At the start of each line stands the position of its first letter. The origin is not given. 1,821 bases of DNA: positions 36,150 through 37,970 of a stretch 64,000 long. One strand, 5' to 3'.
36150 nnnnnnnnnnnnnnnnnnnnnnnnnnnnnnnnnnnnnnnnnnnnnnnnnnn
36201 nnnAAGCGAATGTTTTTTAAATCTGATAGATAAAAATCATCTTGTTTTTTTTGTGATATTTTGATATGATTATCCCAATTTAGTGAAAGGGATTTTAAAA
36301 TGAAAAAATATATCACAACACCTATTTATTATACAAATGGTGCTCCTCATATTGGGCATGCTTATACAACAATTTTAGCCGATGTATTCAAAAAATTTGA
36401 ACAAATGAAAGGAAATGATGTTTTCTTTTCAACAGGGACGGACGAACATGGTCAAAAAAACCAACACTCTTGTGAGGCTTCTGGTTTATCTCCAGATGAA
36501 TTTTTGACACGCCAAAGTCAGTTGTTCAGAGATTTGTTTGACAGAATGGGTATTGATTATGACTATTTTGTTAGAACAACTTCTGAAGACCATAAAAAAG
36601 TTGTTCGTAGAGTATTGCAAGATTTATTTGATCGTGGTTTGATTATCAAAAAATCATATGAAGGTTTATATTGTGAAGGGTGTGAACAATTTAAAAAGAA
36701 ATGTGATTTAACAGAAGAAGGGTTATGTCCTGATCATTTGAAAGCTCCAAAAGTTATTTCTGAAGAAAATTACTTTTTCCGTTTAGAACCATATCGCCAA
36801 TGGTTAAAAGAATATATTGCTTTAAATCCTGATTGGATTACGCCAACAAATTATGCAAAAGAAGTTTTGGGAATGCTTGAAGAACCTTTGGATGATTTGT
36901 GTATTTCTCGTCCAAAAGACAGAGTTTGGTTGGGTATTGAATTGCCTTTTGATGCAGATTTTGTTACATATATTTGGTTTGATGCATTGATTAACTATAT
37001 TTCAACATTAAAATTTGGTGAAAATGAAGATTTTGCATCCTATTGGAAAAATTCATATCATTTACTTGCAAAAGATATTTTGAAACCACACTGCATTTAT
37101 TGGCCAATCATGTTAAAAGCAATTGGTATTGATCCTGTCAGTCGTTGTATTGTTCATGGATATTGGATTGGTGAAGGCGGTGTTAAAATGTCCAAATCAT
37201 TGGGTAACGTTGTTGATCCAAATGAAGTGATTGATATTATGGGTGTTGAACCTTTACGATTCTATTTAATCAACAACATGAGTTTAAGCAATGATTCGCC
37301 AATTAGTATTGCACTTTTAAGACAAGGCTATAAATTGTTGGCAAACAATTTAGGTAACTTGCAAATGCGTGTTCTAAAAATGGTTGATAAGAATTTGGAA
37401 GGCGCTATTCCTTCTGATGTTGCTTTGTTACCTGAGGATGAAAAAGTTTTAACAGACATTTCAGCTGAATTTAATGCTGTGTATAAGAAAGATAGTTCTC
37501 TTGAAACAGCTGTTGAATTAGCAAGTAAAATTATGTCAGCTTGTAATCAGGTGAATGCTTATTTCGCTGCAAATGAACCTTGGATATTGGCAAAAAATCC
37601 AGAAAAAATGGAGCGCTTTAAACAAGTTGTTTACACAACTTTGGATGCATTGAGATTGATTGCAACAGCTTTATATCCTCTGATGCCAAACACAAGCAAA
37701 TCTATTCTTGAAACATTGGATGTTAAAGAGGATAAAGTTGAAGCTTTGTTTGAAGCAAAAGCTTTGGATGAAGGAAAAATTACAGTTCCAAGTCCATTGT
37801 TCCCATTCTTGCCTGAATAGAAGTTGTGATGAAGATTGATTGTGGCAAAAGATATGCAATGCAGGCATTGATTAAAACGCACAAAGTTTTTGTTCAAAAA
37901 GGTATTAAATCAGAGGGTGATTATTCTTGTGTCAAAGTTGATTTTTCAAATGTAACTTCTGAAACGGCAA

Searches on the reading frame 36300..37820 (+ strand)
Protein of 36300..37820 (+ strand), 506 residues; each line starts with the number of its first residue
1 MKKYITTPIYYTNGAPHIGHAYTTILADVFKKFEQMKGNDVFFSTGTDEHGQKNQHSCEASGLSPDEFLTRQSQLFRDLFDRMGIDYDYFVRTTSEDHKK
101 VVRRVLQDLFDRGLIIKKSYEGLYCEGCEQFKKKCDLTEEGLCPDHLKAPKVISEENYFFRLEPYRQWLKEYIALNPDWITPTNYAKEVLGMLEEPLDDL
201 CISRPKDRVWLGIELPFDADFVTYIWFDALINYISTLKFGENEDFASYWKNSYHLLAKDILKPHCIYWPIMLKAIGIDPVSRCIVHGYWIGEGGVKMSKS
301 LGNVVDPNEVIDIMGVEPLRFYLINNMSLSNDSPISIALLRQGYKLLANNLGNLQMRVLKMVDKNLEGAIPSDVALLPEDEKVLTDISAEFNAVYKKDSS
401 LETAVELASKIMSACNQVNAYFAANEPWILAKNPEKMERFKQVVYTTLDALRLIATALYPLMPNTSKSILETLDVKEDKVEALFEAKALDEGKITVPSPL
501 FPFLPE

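Call 83: search_protein_families(library=pfam, proteins=[window:36300-37820:+], max_evalue=0.001)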
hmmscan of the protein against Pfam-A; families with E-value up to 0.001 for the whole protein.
window:36300-37820:+ (506 aa): 4 families
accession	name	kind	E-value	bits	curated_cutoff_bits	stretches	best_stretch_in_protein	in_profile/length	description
PF09334.17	tRNA-synt_1g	-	5.4e-91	305.7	20.1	2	149-358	175-390/391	tRNA synthetases class I (M)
PF00133.28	tRNA-synt_1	-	8e-30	104.3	22.7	2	8-210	30-239/414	tRNA synthetases class I (I, L, M and V)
PF01406.26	tRNA-synt_1e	-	3.1e-08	33.8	27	0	277-325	234-282/301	tRNA synthetases class I (C) catalytic domain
PF19303.5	Anticodon_3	-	1.3e-05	25.6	23.5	1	371-501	2-132/152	Anticodon binding domain of methionyl tRNA ligase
